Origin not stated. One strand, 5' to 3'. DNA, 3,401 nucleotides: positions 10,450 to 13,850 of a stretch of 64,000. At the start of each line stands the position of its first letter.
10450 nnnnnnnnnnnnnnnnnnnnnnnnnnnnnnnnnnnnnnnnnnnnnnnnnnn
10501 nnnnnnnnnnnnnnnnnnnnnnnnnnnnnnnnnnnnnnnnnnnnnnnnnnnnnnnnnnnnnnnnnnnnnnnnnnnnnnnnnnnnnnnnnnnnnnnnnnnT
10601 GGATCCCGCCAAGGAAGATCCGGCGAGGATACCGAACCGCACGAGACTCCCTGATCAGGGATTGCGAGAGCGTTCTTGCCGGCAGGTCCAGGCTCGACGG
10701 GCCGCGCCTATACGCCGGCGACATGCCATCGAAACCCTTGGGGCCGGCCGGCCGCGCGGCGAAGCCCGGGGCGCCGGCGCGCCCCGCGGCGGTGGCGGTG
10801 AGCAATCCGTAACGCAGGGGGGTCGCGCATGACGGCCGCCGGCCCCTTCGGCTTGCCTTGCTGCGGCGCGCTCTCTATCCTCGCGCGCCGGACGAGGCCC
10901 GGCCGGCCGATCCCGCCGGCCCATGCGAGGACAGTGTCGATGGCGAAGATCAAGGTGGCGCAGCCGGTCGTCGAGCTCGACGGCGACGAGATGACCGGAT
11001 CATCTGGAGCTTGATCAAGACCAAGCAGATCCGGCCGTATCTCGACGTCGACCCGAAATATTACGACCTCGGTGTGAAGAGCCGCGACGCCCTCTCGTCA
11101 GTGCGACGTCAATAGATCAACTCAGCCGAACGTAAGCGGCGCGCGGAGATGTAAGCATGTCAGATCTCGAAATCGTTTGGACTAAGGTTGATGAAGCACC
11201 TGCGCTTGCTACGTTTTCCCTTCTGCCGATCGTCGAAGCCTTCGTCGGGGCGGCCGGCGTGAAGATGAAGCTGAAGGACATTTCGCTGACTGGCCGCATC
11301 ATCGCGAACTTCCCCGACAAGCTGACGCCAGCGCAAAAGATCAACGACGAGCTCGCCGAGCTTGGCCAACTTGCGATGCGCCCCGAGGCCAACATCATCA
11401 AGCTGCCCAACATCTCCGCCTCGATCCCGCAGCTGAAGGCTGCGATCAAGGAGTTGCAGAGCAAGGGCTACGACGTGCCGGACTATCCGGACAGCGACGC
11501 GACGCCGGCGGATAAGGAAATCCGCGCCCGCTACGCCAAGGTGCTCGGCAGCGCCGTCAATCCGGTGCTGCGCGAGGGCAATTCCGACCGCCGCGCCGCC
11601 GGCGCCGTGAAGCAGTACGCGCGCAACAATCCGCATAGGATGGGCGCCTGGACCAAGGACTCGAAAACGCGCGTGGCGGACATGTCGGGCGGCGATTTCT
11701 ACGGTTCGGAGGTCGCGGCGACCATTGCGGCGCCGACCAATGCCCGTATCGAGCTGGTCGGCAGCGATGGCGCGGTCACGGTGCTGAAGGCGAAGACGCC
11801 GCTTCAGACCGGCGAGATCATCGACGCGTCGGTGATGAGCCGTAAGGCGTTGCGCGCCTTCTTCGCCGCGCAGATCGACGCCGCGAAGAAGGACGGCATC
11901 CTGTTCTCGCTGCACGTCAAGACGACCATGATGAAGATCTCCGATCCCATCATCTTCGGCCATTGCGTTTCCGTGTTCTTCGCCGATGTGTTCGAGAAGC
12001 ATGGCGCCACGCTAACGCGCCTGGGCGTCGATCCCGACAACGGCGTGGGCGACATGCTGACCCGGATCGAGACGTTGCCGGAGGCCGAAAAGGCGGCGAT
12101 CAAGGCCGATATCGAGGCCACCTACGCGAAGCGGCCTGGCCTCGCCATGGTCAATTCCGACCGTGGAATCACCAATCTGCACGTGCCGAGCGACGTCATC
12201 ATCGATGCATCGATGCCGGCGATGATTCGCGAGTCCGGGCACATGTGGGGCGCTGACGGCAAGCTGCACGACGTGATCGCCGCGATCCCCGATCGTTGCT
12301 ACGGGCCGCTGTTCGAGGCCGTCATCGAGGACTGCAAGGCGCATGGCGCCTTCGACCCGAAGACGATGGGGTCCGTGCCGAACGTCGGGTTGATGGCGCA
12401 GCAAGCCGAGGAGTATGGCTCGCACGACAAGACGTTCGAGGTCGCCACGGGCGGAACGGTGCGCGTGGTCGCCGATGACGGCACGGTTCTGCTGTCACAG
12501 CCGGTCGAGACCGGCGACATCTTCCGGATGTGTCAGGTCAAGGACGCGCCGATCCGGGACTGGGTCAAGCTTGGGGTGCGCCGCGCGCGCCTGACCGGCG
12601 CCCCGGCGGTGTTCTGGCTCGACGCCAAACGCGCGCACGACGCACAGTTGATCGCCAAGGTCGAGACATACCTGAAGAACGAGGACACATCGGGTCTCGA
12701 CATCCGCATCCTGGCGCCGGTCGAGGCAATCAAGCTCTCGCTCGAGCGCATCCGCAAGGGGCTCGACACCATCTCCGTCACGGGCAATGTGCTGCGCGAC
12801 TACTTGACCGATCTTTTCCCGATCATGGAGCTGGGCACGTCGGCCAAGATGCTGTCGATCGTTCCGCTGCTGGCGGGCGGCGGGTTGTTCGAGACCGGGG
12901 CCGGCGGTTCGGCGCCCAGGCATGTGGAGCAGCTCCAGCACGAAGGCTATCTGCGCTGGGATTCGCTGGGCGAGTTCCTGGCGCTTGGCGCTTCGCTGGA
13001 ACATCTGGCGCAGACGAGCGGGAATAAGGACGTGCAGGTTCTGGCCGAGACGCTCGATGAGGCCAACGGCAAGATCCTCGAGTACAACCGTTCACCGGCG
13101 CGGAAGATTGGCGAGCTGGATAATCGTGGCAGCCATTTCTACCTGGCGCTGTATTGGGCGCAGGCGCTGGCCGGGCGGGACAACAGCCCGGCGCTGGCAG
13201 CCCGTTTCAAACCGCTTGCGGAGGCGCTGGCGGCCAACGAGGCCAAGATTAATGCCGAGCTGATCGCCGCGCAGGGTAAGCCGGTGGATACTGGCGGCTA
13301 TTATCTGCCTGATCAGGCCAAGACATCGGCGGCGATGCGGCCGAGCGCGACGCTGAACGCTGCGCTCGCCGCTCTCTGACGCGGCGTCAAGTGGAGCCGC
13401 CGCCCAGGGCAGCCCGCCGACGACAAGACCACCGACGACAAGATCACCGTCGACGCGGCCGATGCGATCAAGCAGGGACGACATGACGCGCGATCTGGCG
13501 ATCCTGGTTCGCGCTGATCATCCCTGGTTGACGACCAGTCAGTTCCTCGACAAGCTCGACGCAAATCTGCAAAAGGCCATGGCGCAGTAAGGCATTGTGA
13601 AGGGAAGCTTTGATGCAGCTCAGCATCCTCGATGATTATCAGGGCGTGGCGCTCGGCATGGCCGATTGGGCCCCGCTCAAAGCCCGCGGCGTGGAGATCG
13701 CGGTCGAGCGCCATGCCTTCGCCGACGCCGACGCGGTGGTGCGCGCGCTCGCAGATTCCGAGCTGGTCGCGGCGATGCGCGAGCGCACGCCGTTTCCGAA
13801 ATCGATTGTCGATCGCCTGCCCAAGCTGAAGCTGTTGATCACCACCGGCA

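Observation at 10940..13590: In-situ displacement of dimeric icd by a monomeric-type isocitrate dehydrogenase, with gene stumps on both sides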

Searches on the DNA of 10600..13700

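Call 52: search_rna_families(source=window, start=10600, end=13700, threshold=evalue, max_evalue=1)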
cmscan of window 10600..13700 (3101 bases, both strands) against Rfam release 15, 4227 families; matches with E-value up to 1: 0.
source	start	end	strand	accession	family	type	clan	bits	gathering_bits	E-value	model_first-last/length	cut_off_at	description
